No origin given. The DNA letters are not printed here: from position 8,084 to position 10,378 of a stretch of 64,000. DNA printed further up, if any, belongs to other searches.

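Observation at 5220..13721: Operon of three very large unannotatable proteins ending in a secreted Cys-rich Ig-like adhesin: candidate novel cell-surface or contact apparatus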

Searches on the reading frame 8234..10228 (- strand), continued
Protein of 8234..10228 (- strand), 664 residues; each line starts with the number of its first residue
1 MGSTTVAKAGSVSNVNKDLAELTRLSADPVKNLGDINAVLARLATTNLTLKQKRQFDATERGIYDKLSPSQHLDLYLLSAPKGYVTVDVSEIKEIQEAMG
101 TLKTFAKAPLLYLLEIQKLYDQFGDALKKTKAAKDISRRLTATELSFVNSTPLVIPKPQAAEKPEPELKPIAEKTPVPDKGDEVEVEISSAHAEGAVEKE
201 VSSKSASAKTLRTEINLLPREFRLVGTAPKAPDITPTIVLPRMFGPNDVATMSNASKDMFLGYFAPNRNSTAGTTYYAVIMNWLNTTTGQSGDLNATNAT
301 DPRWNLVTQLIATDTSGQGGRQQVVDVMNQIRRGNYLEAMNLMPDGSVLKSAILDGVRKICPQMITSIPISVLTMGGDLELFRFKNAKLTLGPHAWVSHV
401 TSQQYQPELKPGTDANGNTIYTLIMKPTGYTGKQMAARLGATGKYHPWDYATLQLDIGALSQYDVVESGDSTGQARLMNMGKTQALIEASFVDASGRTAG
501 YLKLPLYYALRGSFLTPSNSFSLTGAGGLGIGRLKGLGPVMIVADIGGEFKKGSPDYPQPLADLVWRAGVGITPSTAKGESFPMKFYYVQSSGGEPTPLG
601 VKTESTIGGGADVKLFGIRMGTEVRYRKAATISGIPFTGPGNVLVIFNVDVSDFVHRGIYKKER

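Call 86: find_encoding_contigs(protein=P0019, flank=8000, max_places=3)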
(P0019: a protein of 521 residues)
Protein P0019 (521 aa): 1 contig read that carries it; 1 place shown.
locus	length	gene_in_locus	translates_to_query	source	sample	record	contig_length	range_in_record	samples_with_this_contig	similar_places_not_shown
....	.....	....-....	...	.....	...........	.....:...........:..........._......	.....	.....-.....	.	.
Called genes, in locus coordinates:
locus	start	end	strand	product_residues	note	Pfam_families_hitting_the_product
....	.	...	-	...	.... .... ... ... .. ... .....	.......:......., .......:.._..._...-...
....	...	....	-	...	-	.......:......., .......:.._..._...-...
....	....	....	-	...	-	-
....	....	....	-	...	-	-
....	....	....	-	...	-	-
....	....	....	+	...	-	-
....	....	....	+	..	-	-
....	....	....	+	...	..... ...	-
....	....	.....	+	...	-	-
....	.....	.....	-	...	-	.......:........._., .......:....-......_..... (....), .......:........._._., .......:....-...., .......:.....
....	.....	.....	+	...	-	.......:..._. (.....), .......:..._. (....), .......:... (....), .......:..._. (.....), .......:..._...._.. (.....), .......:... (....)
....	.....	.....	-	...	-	-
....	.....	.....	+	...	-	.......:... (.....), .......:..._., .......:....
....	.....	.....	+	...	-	-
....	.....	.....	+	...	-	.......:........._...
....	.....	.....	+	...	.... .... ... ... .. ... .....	-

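Call 87: find_encoding_contigs(protein=P0016, flank=10000, max_places=3)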
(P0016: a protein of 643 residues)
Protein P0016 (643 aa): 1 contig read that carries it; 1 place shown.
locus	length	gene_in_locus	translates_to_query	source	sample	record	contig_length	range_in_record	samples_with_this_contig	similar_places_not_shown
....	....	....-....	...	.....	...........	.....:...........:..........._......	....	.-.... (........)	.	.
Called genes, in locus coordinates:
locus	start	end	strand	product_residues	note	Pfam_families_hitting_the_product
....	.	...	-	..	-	?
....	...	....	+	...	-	-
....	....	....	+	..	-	-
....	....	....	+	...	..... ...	-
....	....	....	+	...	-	-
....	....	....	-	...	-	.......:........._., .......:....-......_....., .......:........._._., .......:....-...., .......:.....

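Call 98: fold_search(model_id=the predicted structure, library=pdb)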
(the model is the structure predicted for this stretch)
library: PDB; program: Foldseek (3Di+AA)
matches with E <= 10: 93; with E <= 0.001: 0
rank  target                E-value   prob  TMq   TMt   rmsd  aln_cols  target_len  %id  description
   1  8c7e_A                5.1e-01  0.14  0.06  0.18  19.6       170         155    7  Serendipitous cyanase structure from Serratia-like contamination (released 2023-02-22)
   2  2ivq_A                5.6e-01  0.13  0.06  0.18  19.6       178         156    7  SITE DIRECTED MUTAGENESIS OF KEY RESIDUES INVOLVED IN THE CATALYTIC MECHANISM OF CYANASE (released 2008-10-28)
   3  4y42_A                5.9e-01  0.14  0.06  0.20  20.1       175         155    9  Cyanase (CynS) from Serratia proteamaculans (released 2015-04-08)
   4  2ivg_A                6.6e-01  0.14  0.07  0.19  19.3       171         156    6  SITE DIRECTED MUTAGENESIS OF KEY RESIDUES INVOLVED IN THE CATALYTIC MECHANISM OF CYANASE (released 2008-10-28)
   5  4kh8                  7.7e-01  0.10  0.04  0.09  17.9       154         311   12  Crystal structure of a Lipocalin-like protein (EF0376) from Enterococcus faecalis V583 at 1.60 A resolution (released 2013-05-15)
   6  1dw9_A                8.1e-01  0.13  0.07  0.19  19.4       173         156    6  Structure of cyanase reveals that a novel dimeric and decameric arrangement of subunits is required for formation of t (released 2000-05-16)
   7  2ivb_A                8.5e-01  0.15  0.07  0.21  19.2       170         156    7  SITE DIRECTED MUTAGENESIS OF KEY RESIDUES INVOLVED IN THE CATALYTIC MECHANISM OF CYANASE (released 2008-10-28)
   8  2iv1_A                8.5e-01  0.12  0.07  0.19  19.8       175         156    7  SITE DIRECTED MUTAGENESIS OF KEY RESIDUES INVOLVED IN THE CATALYTIC MECHANISM OF CYANASE (released 2008-10-28)
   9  6tv0_A                8.5e-01  0.11  0.06  0.19  20.0       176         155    9  Serratia spp. cyanase hydratase (released 2021-01-27)
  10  2iu7_A                9.9e-01  0.10  0.06  0.18  19.3       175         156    6  Site directed mutagenesis of key residues involved in the catalytic mechanism of Cyanase (released 2006-06-06)
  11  2iuo_A                1.0e+00  0.09  0.06  0.18  19.6       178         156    7  Site Directed Mutagenesis of Key Residues Involved in the Catalytic Mechanism of Cyanase (released 2006-06-08)
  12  6rd4_Z                1.0e+00  0.08  0.06  0.07  26.2       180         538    7  CryoEM structure of Polytomella F-ATP synthase, Full dimer, composite map (released 2019-07-03)
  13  7o74_A                1.4e+00  0.07  0.06  0.18  19.9       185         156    9  Structure of cyanase from Pseudomonas lactis (released 2021-04-21)
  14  6xgt_C                1.4e+00  0.06  0.05  0.15  18.9       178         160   10  Crystal structure of cyanase from the thermophilic fungus Thermomyces lanuginosus (released 2021-01-27)
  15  6xgt_A                1.5e+00  0.06  0.06  0.16  17.4       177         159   11  Crystal structure of cyanase from the thermophilic fungus Thermomyces lanuginosus (released 2021-01-27)
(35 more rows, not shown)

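Call 108: list_cluster_members(proteins=[P0002, P0014, P0015, P0016, P0017, P0018, P0019, P0021])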
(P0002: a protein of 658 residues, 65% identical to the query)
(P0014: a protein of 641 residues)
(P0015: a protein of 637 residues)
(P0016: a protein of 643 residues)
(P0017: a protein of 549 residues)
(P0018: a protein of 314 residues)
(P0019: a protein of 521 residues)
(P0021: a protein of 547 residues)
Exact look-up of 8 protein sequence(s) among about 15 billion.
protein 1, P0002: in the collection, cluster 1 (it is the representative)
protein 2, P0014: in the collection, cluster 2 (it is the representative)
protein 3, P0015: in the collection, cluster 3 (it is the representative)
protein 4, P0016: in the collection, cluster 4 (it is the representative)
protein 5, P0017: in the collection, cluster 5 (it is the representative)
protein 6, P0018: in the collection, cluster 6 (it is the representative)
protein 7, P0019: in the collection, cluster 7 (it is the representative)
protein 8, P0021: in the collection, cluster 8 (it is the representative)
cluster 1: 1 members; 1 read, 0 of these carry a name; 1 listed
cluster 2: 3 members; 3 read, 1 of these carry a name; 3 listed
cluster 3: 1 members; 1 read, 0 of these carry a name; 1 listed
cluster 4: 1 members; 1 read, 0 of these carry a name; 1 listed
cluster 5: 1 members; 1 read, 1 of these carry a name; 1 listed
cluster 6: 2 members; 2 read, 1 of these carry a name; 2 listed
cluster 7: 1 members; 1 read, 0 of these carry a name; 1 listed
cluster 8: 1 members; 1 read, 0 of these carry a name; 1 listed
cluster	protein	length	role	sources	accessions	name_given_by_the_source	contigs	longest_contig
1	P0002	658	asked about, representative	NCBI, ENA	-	-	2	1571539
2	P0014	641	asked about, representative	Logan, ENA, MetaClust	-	\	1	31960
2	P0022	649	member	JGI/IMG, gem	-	-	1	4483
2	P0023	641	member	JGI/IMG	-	-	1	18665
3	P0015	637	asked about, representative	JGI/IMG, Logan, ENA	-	-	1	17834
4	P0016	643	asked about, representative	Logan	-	-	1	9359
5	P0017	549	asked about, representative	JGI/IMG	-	hypothetical protein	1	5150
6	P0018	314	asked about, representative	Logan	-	-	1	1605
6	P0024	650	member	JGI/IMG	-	hypothetical protein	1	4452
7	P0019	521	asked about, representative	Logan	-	-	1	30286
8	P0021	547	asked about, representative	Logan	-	-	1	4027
